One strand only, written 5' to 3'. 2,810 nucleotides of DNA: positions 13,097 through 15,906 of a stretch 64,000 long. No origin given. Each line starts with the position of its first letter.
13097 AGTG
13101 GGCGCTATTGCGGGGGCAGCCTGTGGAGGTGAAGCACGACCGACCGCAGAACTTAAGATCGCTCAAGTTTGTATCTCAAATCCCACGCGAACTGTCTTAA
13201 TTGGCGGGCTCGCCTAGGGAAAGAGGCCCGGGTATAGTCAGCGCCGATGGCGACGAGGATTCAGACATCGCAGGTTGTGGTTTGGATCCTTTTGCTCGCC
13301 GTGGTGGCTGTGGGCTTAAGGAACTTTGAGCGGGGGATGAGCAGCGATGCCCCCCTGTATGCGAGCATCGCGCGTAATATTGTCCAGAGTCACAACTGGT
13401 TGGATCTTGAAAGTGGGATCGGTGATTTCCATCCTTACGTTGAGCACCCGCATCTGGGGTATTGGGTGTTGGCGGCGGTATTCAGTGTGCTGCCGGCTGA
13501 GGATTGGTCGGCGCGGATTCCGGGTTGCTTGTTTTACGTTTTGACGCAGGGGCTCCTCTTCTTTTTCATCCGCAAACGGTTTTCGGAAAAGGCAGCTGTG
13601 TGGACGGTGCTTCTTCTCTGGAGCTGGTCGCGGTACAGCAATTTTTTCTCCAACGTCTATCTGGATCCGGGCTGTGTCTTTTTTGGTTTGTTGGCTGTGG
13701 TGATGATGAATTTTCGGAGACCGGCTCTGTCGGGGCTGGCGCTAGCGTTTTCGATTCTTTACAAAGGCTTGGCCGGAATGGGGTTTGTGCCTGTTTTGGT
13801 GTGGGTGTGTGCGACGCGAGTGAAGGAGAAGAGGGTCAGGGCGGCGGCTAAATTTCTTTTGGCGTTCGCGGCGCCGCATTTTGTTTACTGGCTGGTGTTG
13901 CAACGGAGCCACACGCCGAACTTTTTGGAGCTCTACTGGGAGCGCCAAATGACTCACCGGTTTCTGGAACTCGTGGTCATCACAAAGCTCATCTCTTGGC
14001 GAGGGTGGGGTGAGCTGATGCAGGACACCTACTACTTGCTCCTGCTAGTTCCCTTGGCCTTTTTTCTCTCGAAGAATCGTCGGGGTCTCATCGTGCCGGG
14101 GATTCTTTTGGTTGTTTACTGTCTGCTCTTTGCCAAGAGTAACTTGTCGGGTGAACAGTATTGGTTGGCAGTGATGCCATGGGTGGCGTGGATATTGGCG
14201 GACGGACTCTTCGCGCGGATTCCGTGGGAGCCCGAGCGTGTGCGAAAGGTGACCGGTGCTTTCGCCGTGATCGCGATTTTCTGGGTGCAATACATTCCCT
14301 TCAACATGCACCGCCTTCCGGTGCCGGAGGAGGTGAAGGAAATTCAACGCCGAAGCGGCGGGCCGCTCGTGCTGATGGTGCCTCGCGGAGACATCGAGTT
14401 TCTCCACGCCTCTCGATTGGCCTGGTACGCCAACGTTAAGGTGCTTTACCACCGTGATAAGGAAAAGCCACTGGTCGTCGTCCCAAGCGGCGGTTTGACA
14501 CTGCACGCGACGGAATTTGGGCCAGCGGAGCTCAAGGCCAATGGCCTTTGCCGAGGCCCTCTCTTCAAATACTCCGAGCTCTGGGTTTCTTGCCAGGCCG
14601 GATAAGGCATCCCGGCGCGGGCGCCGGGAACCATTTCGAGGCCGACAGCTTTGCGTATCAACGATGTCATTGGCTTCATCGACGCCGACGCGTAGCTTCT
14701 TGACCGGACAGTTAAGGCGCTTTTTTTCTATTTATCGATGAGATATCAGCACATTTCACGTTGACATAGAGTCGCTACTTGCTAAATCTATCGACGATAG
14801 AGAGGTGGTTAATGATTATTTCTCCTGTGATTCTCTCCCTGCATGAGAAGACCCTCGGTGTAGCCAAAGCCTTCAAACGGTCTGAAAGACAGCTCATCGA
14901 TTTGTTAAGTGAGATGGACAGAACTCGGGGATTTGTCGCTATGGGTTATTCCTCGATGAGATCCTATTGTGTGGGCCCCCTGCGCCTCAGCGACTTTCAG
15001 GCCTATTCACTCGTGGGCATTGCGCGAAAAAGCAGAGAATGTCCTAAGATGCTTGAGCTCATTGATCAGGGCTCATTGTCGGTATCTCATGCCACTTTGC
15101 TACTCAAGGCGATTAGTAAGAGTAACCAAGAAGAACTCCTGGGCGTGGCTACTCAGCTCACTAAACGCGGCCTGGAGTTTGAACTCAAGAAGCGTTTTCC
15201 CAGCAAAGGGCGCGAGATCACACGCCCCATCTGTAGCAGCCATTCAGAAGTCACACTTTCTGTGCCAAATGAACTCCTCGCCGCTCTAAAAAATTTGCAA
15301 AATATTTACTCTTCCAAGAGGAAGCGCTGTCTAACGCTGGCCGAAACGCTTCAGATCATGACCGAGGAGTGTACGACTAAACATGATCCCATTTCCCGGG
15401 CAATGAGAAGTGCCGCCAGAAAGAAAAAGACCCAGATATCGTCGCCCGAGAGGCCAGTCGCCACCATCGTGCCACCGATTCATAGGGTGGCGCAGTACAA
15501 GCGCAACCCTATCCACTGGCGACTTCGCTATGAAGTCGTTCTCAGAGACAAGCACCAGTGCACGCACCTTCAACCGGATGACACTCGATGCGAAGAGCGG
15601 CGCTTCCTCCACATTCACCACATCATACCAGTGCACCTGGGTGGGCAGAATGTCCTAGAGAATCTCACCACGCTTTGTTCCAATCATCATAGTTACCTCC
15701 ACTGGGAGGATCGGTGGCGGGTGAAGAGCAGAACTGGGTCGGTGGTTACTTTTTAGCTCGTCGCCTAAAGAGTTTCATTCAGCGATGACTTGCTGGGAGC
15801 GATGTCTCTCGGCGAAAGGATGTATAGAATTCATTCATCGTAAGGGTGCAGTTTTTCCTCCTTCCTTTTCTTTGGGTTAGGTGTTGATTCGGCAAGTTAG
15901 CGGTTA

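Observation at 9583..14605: Tandem array of three large ArnT/PMT-like (GT-C) membrane proteins beside an SGNH hydrolase and YD-repeat protein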

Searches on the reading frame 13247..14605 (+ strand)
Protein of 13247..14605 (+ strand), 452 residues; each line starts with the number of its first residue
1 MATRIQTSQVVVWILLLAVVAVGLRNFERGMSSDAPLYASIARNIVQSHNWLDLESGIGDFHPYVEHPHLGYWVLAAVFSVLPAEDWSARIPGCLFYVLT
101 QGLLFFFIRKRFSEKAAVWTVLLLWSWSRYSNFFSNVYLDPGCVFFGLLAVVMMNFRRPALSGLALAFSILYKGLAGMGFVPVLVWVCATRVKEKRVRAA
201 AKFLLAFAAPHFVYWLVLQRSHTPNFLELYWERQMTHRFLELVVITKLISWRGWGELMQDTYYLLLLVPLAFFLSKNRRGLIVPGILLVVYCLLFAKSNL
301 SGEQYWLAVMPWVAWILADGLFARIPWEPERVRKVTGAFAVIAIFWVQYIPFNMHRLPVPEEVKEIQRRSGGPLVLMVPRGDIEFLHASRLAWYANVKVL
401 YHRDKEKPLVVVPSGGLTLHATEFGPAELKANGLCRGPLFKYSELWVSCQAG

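Call 4: search_protein_families(library=pfam, proteins=[window:13247-14605:+], max_evalue=1)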
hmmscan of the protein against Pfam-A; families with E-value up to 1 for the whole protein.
window:13247-14605:+ (452 aa): 2 families
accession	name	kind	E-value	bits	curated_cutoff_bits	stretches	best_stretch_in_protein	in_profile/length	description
PF13231.12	PMT_2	-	3.3e-10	40.8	26.1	1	67-212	2-158/160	Dolichyl-phosphate-mannose-protein mannosyltransferase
PF15971.10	Mannosyl_trans4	-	0.11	12.8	33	1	143-197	94-146/163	DolP-mannose mannosyltransferase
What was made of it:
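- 13247..14605 (+): C_452: ArnT/PMT_2-type GT-C glycosyltransferase, deposited as 'glycosyltransferase family 39 protein'. Pfam PMT_2 at 40.8 bits (cutoff 26.1), E 3.3e-10 (call 4).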

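Call 5: search_protein_families(library=ncbifam, proteins=[window:13247-14605:+], max_evalue=1)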
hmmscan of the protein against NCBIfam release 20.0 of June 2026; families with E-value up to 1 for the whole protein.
window:13247-14605:+ (452 aa): 2 families
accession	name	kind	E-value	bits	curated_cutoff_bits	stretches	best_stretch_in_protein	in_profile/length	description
TIGR03663.1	TIGR03663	subfamily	7.2e-07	28.6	126.25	1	53-153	38-136/435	flippase activity-associated protein Agl23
NF009784.2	PRK13279.1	equivalog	0.059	12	567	1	12-273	12-280/539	lipid IV(A) 4-amino-4-deoxy-L-arabinosyltransferase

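Call 7: search_solved_structures(query=window:13247-14605:+, max_evalue=1, show_alignments=2)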
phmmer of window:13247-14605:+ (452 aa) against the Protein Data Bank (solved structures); distinct sequences matched with E-value up to 1: 0.

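Call 30: find_homologous_proteins(query=window:13247-14605:+, max_evalue=0.001)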
Query window:13247-14605:+ (452 aa): 59 proteins with E <= 0.001 among 8000 candidates.
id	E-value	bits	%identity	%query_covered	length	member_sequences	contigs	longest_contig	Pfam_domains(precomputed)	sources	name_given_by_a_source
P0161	0.0e+0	1035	100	100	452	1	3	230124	PF13231.13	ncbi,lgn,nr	ncbi:MAG: glycosyltransferase family 39 protein [Deltaproteobacteria bacterium]|nr:glycosyltransfera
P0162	4.0e-107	377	44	99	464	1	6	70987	-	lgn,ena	-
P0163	1.1e-105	372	40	99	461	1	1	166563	PF13231.13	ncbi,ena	-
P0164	3.3e-105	371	42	98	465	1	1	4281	PF13231.13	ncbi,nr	ncbi:glycosyltransferase family 39 protein [bacterium]|nr:glycosyltransferase family 39 protein [bac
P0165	9.1e-103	363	39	99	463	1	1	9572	PF13231.13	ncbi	-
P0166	5.7e-100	354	38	99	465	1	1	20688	PF13231.13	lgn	-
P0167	1.6e-98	349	40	98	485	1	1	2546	PF13231.13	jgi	-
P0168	3.9e-93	331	40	99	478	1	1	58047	PF13231.13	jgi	jgi:4-amino-4-deoxy-L-arabinose transferase-like glycosyltransferase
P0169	2.0e-92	329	40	99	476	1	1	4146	-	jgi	jgi:4-amino-4-deoxy-L-arabinose transferase-like glycosyltransferase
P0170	7.8e-91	324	41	99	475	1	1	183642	PF13231.13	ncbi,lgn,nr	ncbi:MAG: glycosyltransferase family 39 protein [Bdellovibrionales bacterium]|nr:glycosyltransferase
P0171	1.9e-90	322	42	96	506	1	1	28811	PF13231.13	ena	-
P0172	3.4e-90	321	39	98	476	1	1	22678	PF13231.13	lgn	-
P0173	8.1e-88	314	37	98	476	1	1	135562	PF13231.13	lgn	-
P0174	9.2e-88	313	39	99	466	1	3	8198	PF13231.13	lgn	-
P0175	8.1e-86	307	37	99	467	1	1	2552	PF13231.13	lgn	-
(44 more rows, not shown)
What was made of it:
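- Closest known: Protein O-mannosyltransferases / Pfam PMT_2. Same: C passes the PMT_2 threshold and is deposited as a 'glycosyltransferase family 39 protein' (calls 4, 30).
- C's relatives come from Bdellovibrionales-like MAGs (call 30).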

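Call 33: search_solved_structures(query=A2, max_evalue=1, show_alignments=2)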
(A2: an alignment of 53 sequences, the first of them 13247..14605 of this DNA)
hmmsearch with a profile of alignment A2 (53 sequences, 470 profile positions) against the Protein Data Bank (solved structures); distinct sequences matched with E-value up to 1: 7.
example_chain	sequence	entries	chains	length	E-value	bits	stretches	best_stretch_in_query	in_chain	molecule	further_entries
5ezm_A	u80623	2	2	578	1.6e-17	66.8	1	32-354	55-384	4-amino-4-deoxy-L-arabinose transferase or related glycosyltransferases of PMT family | 4-amino-4-deoxy-L-arabinose (L-Ara4N) transferase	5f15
3ne5_A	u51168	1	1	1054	0.091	14.9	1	287-358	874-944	Cation efflux system protein cusA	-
3t51_A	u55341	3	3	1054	0.091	14.9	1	287-358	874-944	Cation efflux system protein CusA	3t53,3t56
4dnr_A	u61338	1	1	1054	0.091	14.9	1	287-358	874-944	Cation efflux system protein CusA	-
4dnt_A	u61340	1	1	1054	0.091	14.9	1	287-358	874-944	Cation efflux system protein CusA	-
4dop_A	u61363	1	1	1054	0.091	14.9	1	287-358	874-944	Cation efflux system protein CusA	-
3k07_A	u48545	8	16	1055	0.091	14.9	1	287-358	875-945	Cation efflux system protein cusA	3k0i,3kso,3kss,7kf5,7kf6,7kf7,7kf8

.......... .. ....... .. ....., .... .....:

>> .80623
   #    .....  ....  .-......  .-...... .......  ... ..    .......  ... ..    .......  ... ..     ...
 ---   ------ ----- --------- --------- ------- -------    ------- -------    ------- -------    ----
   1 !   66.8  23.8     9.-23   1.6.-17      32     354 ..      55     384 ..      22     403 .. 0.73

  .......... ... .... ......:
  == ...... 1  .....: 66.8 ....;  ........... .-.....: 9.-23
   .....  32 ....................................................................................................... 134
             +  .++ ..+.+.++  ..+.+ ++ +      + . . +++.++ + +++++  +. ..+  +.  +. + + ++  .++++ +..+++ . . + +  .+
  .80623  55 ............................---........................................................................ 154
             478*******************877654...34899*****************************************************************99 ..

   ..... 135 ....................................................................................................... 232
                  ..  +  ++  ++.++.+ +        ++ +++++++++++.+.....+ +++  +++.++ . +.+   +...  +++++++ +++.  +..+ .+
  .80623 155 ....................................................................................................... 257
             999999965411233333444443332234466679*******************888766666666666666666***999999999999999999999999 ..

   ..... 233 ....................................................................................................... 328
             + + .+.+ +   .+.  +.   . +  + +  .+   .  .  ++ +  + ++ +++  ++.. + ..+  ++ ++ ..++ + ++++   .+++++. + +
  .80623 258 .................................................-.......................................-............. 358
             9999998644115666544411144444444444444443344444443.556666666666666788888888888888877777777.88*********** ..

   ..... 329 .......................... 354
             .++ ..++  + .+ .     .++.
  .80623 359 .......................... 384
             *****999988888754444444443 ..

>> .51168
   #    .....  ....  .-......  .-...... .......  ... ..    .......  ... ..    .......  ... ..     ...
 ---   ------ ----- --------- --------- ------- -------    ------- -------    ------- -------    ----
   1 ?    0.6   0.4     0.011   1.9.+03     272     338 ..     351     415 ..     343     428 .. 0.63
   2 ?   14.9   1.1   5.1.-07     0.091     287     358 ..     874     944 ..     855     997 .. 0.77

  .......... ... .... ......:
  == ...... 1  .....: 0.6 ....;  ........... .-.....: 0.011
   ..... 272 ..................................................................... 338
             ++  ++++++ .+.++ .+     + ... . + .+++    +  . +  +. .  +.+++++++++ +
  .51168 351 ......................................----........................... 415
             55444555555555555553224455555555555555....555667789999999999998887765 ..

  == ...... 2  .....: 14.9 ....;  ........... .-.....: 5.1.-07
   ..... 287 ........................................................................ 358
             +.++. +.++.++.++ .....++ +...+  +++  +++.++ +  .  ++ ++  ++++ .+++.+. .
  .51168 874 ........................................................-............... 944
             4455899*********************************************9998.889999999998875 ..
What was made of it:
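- Closest known: ArnT. Same: The C family profile aligns to ArnT residues 55-384 at E 1.6e-17, with Asp55, Asp158, Lys203 and Tyr345 equivalents conserved (call 33).
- C aligns to ArnT across the catalytic region (call 33).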

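Call 64: find_encoding_contigs(protein=P0162, flank=8000, max_places=2)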
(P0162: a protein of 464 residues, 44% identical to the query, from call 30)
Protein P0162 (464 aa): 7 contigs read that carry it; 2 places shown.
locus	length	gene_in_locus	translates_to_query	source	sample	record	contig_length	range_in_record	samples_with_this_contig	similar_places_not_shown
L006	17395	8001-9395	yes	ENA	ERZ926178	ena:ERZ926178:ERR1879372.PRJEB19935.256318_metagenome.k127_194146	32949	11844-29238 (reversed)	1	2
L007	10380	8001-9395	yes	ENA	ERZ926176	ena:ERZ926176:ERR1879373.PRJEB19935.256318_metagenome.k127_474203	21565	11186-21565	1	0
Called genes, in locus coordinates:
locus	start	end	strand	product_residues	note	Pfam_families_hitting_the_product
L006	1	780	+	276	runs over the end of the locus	PF00669:Flagellin_N, PF00700:Flagellin_C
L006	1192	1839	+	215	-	PF00581:Rhodanese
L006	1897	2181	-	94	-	PF01649:Ribosomal_S20p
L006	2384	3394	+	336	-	-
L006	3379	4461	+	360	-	-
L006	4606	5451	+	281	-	-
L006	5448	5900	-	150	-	-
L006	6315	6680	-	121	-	-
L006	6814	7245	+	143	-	-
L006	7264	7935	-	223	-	PF08241:Methyltransf_11 (weak)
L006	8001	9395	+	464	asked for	-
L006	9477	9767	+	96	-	-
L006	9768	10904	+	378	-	PF02771:Acyl-CoA_dh_N, PF02770:Acyl-CoA_dh_M, PF00441:Acyl-CoA_dh_1, PF08028:Acyl-CoA_dh_2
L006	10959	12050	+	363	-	PF02771:Acyl-CoA_dh_N, PF02770:Acyl-CoA_dh_M, PF00441:Acyl-CoA_dh_1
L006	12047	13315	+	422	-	PF00342:PGI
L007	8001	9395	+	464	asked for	-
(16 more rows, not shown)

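Call 65: find_encoding_contigs(protein=P0170, flank=8000, max_places=2)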
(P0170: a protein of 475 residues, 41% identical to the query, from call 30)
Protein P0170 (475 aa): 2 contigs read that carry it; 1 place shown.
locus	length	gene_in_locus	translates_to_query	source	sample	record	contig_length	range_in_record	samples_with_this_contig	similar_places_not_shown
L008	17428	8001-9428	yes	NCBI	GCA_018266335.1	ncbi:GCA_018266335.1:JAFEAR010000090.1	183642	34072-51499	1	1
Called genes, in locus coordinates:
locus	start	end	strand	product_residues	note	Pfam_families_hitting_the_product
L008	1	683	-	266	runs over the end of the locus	PF14394:DUF4423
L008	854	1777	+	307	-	-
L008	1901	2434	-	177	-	PF10604:Polyketide_cyc2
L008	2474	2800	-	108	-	-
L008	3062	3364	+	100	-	PF01381:HTH_3, PF13560:HTH_31 (weak)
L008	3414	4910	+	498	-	PF04966:OprB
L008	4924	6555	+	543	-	PF00015:MCPsignal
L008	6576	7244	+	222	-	PF01569:PAP2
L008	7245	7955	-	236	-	PF10677:DUF2490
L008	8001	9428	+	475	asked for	PF13231:PMT_2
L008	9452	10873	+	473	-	-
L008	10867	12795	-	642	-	PF13432:TPR_16 (faint)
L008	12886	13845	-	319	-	PF07642:BBP2, PF13505:OMP_b-brl (weak)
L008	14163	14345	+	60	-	PF00471:Ribosomal_L33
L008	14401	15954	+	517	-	PF01266:DAO, PF12831:FAD_oxidored (weak), PF13450:NAD_binding_8 (weak), PF16901:DAO_C (weak)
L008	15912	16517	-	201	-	-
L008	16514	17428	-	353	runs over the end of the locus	PF00491:Arginase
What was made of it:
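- C homologues occur alone in unrelated contexts (calls 64, 65). In L008 a C homologue sits directly beside a PAP2 phosphatase gene (call 65); removing a lipid A phosphate would be a prerequisite for sugar capping.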

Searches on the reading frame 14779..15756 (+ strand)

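Call 4: search_protein_families(library=pfam, proteins=[window:14779-15756:+], max_evalue=1)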
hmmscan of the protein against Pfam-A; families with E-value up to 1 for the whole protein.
window:14779-15756:+ (325 aa): 3 families
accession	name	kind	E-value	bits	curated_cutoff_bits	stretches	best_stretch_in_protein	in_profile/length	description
PF01844.29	HNH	-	2.2e-07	31.4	21.4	1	271-305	4-42/47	HNH endonuclease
PF14279.12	HNH_5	-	7.9e-05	23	27.5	1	277-304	13-40/56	HNH endonuclease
PF13391.12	HNH_2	-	0.1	12.9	21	1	271-307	6-58/66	HNH endonuclease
